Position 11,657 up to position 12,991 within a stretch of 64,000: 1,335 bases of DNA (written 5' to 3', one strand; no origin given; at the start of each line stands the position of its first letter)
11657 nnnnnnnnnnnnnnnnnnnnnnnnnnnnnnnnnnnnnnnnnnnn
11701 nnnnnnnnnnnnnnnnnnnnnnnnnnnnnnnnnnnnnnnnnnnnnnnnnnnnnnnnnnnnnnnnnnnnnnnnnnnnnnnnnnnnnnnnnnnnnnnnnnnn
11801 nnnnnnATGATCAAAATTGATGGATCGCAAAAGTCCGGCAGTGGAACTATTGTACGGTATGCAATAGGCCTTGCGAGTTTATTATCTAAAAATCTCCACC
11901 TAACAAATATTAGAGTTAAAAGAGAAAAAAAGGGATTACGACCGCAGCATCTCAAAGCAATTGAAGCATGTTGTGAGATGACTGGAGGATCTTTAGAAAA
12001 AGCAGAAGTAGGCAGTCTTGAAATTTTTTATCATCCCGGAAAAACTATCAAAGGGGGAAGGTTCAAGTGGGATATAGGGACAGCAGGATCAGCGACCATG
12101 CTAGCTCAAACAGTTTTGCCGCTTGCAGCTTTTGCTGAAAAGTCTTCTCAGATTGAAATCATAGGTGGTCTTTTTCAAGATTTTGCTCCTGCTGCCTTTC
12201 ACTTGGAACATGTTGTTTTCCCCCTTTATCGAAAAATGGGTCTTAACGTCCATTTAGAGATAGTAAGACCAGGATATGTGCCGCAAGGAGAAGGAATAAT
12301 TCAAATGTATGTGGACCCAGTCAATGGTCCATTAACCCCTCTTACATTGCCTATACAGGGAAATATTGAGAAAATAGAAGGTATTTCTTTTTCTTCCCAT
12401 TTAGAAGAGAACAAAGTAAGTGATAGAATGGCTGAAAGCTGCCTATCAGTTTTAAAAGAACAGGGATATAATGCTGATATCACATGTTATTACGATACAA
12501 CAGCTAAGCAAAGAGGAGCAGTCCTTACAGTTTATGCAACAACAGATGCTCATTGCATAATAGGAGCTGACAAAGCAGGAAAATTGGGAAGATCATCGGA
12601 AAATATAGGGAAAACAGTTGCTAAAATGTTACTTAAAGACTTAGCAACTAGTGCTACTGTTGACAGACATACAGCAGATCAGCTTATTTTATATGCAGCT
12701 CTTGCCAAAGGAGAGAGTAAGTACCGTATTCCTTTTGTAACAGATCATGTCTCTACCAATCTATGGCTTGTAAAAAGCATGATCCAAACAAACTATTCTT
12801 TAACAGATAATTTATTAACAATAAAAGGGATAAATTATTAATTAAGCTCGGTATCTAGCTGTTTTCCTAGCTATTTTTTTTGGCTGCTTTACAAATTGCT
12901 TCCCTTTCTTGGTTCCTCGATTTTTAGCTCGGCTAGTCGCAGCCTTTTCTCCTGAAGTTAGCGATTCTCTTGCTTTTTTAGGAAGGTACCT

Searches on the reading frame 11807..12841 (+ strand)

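Call 3: search_protein_families(library=pfam, proteins=[window:11807-12841:+], max_evalue=0.01)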
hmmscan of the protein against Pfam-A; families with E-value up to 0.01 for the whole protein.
window:11807-12841:+ (344 aa): 3 families
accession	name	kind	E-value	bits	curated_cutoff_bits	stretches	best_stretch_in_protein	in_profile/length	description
PF01137.26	RTC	-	2e-64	217.2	27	1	9-330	2-219/221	RNA 3'-terminal phosphate cyclase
PF05189.18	RTC_insert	-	1.6e-18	67.4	23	1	184-279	3-101/102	RNA 3'-terminal phosphate cyclase (RTC), insert domain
PF06483.16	ChiC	-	0.0084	16.5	27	0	71-135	58-123/176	Chitinase C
